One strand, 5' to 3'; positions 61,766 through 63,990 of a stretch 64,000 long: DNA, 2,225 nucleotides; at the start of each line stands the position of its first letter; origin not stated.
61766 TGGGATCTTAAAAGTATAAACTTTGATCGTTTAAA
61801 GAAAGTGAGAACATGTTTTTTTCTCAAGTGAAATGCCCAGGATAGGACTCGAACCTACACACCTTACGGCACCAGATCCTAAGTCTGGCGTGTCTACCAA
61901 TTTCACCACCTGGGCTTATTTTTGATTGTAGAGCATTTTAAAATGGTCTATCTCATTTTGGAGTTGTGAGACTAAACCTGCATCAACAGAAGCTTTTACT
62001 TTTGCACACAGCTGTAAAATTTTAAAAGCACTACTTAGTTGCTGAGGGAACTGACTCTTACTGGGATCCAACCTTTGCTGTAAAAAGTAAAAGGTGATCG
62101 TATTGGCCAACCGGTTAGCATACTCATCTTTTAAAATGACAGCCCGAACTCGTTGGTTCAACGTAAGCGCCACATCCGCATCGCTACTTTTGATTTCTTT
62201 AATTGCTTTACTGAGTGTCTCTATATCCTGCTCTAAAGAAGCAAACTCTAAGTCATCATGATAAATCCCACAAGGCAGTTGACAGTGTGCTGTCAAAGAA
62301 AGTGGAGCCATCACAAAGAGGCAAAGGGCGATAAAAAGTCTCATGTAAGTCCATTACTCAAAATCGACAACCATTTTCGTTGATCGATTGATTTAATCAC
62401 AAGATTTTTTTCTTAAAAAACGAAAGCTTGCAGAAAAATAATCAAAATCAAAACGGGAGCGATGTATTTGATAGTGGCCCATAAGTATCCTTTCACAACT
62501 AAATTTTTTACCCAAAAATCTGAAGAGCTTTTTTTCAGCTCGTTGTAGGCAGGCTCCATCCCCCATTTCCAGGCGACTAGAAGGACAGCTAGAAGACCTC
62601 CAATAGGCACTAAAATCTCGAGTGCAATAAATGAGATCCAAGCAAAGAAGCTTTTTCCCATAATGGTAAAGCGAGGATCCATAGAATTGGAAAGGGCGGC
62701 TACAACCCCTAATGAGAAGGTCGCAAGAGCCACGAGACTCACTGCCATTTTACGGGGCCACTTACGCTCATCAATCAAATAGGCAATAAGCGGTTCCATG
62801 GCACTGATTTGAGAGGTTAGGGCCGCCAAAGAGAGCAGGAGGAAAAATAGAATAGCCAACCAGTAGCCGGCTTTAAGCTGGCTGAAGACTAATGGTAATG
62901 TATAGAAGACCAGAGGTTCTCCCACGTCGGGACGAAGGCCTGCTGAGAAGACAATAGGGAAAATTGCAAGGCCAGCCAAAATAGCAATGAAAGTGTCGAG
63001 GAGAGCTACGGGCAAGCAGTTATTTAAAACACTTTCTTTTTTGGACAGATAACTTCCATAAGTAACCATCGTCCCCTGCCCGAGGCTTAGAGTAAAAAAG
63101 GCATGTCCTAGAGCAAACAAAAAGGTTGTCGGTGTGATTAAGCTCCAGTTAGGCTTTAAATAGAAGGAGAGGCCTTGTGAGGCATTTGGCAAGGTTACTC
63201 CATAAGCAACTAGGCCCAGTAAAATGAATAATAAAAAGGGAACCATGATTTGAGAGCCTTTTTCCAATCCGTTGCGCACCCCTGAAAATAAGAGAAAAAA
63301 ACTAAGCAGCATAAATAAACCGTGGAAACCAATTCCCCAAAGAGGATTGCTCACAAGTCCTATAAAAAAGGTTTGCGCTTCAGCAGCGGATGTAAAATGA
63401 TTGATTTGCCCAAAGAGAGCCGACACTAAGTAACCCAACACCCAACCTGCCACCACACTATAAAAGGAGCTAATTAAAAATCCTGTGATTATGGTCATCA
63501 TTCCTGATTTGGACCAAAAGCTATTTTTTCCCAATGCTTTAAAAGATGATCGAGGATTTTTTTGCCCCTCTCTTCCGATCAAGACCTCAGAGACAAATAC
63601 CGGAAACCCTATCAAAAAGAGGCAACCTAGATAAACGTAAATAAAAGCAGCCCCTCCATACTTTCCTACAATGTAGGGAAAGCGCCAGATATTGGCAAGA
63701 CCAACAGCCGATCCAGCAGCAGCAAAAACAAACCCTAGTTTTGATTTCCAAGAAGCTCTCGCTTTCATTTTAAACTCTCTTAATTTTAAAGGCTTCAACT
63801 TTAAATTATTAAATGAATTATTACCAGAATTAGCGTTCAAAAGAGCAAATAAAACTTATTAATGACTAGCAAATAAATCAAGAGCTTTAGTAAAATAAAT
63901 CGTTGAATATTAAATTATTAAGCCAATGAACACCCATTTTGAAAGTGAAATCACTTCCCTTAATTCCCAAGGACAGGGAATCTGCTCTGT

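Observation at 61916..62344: Ni-superoxide dismutase whose Ni-hook is exposed by a Sec signal peptide instead of a SodX-processed propeptide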

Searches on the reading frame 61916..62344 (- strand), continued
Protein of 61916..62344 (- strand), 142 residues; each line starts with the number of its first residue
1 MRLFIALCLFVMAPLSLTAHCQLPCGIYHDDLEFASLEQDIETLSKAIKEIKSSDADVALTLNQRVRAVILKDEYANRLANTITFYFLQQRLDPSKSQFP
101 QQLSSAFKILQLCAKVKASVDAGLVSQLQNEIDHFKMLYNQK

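Call 59: list_cluster_members(proteins=[P0001, P0022, P0020])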
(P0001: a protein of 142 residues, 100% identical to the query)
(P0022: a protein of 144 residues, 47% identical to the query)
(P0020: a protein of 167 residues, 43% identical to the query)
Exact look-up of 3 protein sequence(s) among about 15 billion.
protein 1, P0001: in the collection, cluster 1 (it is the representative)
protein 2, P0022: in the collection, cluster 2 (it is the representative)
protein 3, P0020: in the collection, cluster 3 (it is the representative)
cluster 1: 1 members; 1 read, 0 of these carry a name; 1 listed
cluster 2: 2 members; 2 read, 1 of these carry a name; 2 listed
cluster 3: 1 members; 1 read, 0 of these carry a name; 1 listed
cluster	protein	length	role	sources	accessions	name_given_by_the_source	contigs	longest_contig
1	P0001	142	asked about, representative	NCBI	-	-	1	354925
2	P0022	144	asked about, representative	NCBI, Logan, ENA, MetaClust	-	\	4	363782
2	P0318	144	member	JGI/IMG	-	-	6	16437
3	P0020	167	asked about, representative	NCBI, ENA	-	-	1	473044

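Call 68: search_protein_families(library=pfam, alignment_id=A2, max_evalue=0.0001)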
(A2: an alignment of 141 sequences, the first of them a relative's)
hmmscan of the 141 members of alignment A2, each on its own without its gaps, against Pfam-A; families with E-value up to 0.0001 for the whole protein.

A. member 1, L001:8576-9934:+ (453 aa): 1 family
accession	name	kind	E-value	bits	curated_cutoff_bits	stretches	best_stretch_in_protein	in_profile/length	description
PF00209.24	SNF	-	1.9e-52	179.1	27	2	153-451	183-482/524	Sodium:neurotransmitter symporter family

B. families by the number of members that match (of 141 scanned): 112 families (the first 25 are shown)
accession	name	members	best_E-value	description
PF00293.34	NUDIX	21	1.3e-22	NUDIX domain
PF01855.24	POR_N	8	2.9e-58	Pyruvate flavodoxin/ferredoxin oxidoreductase, thiamine diP-bdg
PF02915.23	Rubrerythrin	8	8.5e-36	Rubrerythrin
PF01558.24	POR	8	4.3e-32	Pyruvate ferredoxin/flavodoxin oxidoreductase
PF13279.12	4HBT_2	4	1.1e-21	Thioesterase-like superfamily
PF03061.28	4HBT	4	1.3e-11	Thioesterase superfamily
PF07992.20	Pyr_redox_2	3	1.1e-58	Pyridine nucleotide-disulphide oxidoreductase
PF03446.21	NAD_binding_2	3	9.2e-41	NAD binding domain of 6-phosphogluconate dehydrogenase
PF14833.11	NAD_binding_11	3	6.4e-16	NAD-binding of NADP-dependent 3-hydroxyisobutyrate dehydrogenase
PF00070.33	Pyr_redox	3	1.5e-15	Pyridine nucleotide-disulphide oxidoreductase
PF13738.12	Pyr_redox_3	3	3.1e-12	Pyridine nucleotide-disulphide oxidoreductase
PF02852.28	Pyr_redox_dim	3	2.3e-11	Pyridine nucleotide-disulphide oxidoreductase, dimerisation domain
PF00890.30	FAD_binding_2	3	3.4e-09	FAD binding domain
PF03807.23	F420_oxidored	3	5.6e-08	NADP oxidoreductase coenzyme F420-dependent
PF13450.12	NAD_binding_8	3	1.6e-07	NAD(P)-binding Rossmann-like domain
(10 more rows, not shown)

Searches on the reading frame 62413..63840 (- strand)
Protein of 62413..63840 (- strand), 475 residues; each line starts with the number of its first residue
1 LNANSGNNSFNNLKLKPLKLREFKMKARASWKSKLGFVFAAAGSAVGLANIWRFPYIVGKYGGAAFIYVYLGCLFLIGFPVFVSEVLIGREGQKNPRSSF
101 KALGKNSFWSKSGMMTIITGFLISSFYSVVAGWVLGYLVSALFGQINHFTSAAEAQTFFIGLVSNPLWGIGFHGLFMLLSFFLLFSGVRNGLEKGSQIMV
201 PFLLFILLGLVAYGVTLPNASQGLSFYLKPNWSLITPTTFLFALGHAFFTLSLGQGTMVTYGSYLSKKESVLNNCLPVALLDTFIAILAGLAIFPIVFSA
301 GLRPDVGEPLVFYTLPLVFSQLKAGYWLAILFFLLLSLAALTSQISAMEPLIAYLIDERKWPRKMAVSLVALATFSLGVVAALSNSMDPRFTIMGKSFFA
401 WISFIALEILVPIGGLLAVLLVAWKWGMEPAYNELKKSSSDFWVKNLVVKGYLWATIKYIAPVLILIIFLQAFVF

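Call 38: search_protein_families(library=pfam, proteins=[window:62413-63840:-], max_evalue=0.001)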
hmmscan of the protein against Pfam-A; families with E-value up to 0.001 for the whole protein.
window:62413-63840:- (475 aa): 1 family
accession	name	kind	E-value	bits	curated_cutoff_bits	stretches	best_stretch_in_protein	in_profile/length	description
PF00209.24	SNF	-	7.9e-50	170.5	27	2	176-473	183-481/524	Sodium:neurotransmitter symporter family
